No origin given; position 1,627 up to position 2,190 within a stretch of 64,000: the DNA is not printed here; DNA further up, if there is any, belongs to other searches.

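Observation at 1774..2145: Phage-encoded protein that is essentially a signal peptide plus a T9SS C-terminal sorting domain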

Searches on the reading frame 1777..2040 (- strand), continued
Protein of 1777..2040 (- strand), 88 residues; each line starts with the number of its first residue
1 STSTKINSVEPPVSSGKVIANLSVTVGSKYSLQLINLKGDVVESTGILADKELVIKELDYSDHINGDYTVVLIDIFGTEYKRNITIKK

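Call 49: search_solved_structures(query=A4, max_evalue=10, show_alignments=3)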
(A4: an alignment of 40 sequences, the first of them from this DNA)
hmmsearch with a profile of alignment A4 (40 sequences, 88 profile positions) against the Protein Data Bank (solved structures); distinct sequences matched with E-value up to 10: 35.
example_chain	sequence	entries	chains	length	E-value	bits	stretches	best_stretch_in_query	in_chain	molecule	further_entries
9flp_A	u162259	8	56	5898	6.4e-17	64.5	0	45-79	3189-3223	The grappling hook protein A in the bacterium Aureispira sp. CCB-QB1 | The grappling hook protein A (GhpA) in the bacterium Aureispira sp. CCB-QB1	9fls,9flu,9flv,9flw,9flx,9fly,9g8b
3k4x_A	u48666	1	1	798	3.9e-06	29.9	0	28-54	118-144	Proliferating cell nuclear antigen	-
5zdh_P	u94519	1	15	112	0.029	17.5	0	46-85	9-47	Type II secretion system lipoprotein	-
1zu4_A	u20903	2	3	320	0.15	15.3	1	40-83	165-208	ftsY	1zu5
6izt_A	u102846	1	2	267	0.17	15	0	12-49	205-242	Outer membrane protein assembly factor BamA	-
5dbt_A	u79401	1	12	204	0.44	13.7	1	52-76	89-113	Deoxyribose-phosphate aldolase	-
4l60_A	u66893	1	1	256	0.45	13.7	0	28-54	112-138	Proliferating cell nuclear antigen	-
6wac_A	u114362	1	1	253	0.45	13.7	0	28-55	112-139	Proliferating cell nuclear antigen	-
6w9w_A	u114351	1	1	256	0.47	13.6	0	28-54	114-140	Proliferating cell nuclear antigen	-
3f1w_A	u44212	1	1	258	0.47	13.6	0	28-55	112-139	Proliferating cell nuclear antigen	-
1plq_A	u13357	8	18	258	0.48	13.6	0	28-55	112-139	PROLIFERATING CELL NUCLEAR ANTIGEN (PCNA) | Proliferating cell nuclear antigen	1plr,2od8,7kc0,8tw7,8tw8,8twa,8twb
5t9d_A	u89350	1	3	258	0.48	13.6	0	28-55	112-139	Proliferating cell nuclear antigen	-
6cx3_A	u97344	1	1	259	0.49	13.6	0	28-55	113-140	Proliferating cell nuclear antigen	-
8dqx_F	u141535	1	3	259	0.49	13.6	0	28-55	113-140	Proliferating cell nuclear antigen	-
5v7k_A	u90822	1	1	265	0.49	13.6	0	28-54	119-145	Proliferating cell nuclear antigen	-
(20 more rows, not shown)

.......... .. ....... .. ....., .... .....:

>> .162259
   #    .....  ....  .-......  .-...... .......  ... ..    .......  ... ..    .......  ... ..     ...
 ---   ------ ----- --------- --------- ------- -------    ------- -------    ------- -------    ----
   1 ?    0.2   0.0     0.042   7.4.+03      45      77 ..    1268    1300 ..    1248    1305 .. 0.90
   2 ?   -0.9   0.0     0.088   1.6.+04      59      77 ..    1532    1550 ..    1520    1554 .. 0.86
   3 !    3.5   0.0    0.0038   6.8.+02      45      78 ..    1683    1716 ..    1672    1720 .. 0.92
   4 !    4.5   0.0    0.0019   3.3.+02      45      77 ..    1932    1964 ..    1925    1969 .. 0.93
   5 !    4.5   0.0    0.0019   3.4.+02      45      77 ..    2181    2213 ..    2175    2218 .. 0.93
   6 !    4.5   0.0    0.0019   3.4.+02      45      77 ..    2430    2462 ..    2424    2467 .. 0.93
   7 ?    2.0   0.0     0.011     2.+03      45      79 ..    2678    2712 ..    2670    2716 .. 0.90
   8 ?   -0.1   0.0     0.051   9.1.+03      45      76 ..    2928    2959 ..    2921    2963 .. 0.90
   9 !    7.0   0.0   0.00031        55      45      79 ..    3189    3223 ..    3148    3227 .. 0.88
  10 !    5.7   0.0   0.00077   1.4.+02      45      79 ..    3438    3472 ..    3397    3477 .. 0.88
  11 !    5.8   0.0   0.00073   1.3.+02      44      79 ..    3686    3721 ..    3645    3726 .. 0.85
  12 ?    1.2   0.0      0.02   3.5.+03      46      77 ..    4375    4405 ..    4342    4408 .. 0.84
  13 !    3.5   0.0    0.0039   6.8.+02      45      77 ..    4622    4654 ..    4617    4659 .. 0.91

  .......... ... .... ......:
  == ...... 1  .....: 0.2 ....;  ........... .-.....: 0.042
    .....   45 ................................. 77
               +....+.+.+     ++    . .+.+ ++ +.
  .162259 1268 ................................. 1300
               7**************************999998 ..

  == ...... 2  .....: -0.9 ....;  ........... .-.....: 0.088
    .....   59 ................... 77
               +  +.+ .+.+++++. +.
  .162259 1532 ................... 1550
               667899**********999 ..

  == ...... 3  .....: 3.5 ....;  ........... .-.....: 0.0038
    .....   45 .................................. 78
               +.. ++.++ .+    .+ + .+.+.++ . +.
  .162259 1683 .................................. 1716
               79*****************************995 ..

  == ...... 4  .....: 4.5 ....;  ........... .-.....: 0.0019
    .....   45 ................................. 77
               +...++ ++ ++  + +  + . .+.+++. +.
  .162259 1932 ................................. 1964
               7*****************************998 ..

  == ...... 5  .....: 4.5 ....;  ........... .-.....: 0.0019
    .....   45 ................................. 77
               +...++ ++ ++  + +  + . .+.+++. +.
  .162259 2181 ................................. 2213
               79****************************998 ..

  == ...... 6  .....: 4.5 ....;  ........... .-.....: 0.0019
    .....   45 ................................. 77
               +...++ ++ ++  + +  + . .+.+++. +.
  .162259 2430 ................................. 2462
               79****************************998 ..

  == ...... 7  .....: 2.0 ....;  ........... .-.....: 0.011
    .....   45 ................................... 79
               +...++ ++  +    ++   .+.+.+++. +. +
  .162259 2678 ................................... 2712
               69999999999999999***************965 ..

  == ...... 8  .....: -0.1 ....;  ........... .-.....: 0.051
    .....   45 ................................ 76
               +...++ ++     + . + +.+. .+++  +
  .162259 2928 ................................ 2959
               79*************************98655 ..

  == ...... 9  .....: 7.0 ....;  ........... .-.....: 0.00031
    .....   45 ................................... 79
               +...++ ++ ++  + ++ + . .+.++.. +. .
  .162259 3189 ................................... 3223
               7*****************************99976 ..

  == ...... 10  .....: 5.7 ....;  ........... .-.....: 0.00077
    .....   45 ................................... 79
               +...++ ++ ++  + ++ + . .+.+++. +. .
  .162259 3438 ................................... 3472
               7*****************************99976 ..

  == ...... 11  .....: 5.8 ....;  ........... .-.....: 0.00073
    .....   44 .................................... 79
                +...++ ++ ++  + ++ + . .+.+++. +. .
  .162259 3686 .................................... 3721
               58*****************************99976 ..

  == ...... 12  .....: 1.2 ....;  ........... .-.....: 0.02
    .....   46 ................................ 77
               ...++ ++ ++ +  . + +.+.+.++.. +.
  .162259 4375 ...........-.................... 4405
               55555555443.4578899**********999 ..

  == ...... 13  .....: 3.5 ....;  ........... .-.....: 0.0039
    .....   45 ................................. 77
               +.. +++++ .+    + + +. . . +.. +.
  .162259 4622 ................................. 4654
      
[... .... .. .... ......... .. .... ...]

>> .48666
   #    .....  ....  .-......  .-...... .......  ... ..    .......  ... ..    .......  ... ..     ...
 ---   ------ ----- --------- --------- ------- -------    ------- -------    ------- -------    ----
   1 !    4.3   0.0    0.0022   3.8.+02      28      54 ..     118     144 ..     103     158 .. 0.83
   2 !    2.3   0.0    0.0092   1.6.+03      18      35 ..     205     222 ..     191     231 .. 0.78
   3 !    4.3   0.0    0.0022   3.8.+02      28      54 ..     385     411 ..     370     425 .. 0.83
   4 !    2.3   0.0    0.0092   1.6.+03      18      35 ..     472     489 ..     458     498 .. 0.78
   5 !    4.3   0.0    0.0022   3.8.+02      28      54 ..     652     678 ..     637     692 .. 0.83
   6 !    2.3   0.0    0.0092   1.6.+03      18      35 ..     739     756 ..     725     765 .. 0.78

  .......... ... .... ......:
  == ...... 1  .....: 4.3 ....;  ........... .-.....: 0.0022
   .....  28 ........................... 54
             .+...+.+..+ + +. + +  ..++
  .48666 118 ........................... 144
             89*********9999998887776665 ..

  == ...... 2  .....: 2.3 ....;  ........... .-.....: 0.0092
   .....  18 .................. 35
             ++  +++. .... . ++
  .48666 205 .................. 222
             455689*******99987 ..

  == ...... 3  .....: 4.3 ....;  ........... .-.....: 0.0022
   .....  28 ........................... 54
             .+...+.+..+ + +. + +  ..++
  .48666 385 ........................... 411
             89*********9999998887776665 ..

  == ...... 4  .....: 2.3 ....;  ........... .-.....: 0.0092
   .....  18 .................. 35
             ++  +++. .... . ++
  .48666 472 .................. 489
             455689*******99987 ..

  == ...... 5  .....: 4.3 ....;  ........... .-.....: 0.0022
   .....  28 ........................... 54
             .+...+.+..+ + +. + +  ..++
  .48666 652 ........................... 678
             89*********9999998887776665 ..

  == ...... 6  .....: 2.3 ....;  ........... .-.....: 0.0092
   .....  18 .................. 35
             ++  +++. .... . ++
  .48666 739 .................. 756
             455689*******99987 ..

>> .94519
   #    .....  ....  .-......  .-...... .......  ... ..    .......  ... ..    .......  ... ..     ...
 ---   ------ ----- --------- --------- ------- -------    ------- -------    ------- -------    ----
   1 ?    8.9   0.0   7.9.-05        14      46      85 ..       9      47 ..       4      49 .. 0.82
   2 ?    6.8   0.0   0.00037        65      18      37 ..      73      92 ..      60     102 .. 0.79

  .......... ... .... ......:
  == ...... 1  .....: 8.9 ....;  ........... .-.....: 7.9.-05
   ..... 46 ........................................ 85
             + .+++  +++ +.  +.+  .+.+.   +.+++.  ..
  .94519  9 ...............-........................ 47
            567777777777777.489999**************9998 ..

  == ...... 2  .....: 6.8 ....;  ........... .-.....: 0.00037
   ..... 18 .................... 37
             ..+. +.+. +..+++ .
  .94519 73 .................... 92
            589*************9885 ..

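Call 71: find_encoding_contigs(protein=P0287, flank=10000, max_places=1)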
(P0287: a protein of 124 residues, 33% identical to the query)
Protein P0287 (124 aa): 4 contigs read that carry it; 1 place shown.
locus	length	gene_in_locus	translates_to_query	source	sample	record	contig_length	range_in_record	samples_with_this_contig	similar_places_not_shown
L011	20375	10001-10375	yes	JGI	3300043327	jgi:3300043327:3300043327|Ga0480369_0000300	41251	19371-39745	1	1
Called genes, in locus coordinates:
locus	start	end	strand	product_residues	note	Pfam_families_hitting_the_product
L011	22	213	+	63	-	-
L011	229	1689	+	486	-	PF00534:Glycos_transf_1, PF13692:Glyco_trans_1_4 (weak)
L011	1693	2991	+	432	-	-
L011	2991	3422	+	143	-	-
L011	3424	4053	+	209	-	-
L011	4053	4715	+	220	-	PF03407:Nucleotid_trans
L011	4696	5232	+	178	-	PF13578:Methyltransf_24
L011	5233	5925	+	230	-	-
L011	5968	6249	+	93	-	-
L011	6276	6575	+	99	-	-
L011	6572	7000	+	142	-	-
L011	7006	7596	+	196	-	-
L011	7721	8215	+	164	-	-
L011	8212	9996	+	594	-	PF00963:Cohesin (faint)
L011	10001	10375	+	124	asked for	PF18962:Por_Secre_tail (weak)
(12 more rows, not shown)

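Call 72: find_encoding_contigs(protein=P0265, flank=10000, max_places=1)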
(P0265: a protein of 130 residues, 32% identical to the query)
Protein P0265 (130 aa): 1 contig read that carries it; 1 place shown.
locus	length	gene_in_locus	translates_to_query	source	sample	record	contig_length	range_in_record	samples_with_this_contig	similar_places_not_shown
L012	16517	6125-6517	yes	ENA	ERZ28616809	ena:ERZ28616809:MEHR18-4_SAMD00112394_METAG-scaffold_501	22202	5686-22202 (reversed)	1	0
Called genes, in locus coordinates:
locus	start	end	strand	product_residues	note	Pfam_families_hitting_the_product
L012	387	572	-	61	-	-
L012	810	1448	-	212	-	PF14236:DruA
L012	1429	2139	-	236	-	-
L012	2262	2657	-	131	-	-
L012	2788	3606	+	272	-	PF01471:PG_binding_1, PF00182:Glyco_hydro_19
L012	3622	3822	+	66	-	-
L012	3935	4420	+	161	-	-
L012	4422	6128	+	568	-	-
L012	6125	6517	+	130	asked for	-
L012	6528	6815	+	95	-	-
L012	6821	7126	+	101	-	-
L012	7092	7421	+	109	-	-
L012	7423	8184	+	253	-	-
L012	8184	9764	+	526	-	-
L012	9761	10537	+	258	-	PF01764:Lipase_3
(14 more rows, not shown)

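Call 110: find_related_loci(query=P0138, collection=viral_contigs, flank=3000)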
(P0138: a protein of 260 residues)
Query P0138 (260 aa) in viral_contigs; peptide patterns used: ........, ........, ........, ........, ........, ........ (x = any residue, [..] = any of these).
2 stretches matched a pattern, but none encodes a relative of the query by tblastn (E <= 1e-3).
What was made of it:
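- Tried and rejected: The IMG/VR scan for the fusion found nothing (call 110).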

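Call 111: find_related_loci(query=P0138, collection=metagenome_contigs, flank=3000)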
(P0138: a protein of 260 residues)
Query P0138 (260 aa) in metagenome_contigs; peptide patterns used: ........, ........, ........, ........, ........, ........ (x = any residue, [..] = any of these).
80 stretches matched a pattern; 1 encode a relative of the query (tblastn E <= 1e-3); 1 distinct loci.
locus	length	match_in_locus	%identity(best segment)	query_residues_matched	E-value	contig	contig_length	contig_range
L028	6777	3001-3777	100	1-259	5e-172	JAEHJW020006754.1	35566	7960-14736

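Call 114: search_protein_families(library=pfam, proteins=[P0105, P0119, P0293, P0112, P0125, P0117], max_evalue=1)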
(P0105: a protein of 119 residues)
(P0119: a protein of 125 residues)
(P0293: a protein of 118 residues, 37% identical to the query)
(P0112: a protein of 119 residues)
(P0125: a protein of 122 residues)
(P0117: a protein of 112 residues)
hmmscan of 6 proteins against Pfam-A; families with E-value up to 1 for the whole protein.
P0105 (119 aa): 0 families

P0119 (125 aa): 1 family
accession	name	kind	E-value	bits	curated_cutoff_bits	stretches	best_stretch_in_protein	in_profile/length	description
PF09062.15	Endonuc_subdom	-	0.1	13.9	24.4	0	82-119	48-85/98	PI-PfuI Endonuclease subdomain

P0293 (118 aa): 1 family
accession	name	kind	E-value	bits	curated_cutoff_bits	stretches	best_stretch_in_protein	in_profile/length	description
PF24907.1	SIBA-E_N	-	0.11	12.9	28.1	1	37-105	29-95/119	Integrin beta-like protein A-E, N-terminal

P0112 (119 aa): 0 families

P0125 (122 aa): 1 family
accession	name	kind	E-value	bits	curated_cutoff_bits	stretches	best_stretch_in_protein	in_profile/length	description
PF16109.11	DUF4827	-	0.045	14.2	29.4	1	30-93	93-158/183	Domain of unknown function (DUF4827)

P0117 (112 aa): 0 families
